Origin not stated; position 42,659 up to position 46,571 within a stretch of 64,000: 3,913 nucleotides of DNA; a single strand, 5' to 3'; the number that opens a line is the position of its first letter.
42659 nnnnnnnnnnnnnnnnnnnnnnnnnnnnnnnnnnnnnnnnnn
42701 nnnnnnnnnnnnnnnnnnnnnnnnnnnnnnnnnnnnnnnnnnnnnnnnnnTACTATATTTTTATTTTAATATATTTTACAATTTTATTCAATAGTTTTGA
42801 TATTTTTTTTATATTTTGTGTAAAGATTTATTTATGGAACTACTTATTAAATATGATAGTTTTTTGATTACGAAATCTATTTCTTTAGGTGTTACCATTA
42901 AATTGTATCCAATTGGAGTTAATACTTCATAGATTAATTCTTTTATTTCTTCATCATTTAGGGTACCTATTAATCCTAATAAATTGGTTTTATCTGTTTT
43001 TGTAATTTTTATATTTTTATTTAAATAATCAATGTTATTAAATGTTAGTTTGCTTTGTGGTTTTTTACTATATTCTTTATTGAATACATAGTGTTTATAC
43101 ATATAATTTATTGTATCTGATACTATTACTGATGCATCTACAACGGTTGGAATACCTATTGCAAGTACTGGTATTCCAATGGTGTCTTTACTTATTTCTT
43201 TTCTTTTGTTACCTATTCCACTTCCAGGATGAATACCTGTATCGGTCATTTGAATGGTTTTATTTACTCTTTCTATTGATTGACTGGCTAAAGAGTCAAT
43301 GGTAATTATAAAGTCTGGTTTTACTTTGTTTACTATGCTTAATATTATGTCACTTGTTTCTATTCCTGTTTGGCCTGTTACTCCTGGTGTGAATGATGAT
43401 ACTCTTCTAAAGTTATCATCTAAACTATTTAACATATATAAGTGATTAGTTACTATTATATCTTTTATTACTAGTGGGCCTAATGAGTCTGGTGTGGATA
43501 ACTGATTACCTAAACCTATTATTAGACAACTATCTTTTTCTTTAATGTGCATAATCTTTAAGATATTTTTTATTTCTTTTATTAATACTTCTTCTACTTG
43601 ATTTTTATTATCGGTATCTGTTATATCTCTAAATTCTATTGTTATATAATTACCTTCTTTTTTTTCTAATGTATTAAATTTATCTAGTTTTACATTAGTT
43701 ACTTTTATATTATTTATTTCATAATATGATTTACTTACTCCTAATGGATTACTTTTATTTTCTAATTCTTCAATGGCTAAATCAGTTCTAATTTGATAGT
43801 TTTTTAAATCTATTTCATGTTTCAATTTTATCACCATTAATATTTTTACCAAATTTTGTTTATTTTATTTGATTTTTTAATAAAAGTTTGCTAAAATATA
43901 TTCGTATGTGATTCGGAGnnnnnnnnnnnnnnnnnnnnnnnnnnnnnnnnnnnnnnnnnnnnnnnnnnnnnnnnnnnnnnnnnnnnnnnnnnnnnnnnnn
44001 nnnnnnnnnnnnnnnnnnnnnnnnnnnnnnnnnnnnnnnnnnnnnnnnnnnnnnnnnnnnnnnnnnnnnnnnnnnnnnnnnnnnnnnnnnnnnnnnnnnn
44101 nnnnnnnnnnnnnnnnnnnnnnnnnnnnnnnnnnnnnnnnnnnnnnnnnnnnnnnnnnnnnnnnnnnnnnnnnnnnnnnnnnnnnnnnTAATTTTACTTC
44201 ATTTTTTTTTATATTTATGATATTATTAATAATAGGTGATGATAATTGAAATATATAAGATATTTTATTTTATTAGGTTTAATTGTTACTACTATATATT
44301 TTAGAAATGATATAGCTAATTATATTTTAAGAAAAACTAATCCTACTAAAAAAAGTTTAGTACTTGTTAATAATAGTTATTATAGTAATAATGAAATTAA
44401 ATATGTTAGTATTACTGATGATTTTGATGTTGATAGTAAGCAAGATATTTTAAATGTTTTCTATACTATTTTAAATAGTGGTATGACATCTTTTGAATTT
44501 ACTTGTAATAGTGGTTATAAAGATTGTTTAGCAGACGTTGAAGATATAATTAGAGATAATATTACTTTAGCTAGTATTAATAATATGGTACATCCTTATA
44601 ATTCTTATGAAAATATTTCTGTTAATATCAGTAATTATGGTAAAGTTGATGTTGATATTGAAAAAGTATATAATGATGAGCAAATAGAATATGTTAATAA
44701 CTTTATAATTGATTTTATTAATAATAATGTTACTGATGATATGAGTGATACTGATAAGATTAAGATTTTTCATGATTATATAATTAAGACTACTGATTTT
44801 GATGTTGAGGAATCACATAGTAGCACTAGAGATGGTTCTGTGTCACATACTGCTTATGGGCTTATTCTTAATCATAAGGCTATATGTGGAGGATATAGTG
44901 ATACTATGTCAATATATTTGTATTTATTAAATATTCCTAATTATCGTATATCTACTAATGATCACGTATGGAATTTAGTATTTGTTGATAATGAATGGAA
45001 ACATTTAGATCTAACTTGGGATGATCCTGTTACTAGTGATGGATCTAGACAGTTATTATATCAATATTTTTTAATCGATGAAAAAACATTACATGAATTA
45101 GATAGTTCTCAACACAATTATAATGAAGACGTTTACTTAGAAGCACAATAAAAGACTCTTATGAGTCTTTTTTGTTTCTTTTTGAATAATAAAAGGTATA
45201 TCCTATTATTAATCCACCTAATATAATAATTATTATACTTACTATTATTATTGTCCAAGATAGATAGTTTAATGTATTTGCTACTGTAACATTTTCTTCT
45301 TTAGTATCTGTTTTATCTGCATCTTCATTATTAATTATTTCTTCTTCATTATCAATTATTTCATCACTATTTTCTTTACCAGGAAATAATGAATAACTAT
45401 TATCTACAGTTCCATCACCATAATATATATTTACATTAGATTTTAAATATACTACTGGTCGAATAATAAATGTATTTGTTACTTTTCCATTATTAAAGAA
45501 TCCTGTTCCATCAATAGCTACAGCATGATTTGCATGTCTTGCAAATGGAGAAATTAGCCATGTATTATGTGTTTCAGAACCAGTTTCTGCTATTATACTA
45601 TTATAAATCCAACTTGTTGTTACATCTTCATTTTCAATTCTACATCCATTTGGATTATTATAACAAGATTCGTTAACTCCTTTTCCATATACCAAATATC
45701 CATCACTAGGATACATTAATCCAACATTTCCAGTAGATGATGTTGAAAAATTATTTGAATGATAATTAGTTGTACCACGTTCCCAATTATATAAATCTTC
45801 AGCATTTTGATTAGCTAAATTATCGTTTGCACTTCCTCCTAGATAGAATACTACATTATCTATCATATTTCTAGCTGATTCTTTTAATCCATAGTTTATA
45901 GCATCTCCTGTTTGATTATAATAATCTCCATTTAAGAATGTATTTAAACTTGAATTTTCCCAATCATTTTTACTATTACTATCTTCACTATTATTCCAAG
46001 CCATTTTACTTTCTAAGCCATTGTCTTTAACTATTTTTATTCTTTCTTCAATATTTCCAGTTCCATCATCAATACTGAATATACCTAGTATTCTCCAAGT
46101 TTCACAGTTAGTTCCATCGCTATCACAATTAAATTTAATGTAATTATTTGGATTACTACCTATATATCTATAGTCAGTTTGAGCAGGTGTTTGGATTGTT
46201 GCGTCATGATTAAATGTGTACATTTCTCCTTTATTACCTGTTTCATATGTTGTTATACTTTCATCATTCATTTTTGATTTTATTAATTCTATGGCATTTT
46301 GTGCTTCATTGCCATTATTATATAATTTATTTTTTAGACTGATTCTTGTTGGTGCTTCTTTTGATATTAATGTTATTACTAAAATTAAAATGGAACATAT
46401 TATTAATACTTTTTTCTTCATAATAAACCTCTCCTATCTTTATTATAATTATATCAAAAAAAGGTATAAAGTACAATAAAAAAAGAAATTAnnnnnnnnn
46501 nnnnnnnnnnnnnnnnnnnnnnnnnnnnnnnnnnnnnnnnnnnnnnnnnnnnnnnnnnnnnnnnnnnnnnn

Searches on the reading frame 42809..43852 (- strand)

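Call 75: search_protein_families(library=pfam, proteins=[window:42809-43852:-], max_evalue=0.01)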
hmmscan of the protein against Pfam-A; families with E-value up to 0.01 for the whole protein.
window:42809-43852:- (347 aa): 2 families
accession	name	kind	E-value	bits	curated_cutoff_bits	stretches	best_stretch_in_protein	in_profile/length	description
PF03418.19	Peptidase_A25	-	2.8e-112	375.6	27.8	1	31-346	16-342/353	Germination protease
PF06866.16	DUF1256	-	1.2e-06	28.5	27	1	85-128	4-47/164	Protein of unknown function (DUF1256)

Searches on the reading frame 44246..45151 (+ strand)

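Call 75: search_protein_families(library=pfam, proteins=[window:44246-45151:+], max_evalue=0.01)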
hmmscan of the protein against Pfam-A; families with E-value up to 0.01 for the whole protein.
window:44246-45151:+ (301 aa): 1 family
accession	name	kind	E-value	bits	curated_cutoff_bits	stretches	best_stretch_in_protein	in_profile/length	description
PF01841.26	Transglut_core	-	0.00023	21.9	23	1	163-255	9-107/108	Transglutaminase-like superfamily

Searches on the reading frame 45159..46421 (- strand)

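Call 75: search_protein_families(library=pfam, proteins=[window:45159-46421:-], max_evalue=0.01)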
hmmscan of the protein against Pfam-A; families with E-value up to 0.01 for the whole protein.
window:45159-46421:- (420 aa): 2 families
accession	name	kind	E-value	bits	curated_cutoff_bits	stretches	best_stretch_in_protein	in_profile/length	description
PF19789.6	DUF6273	-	1.8e-06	28.3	23.5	1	130-328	6-172/172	Domain of unknown function (DUF6273)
PF13273.12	DUF4064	-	0.0017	18.9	32.1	0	371-402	43-74/102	Protein of unknown function (DUF4064)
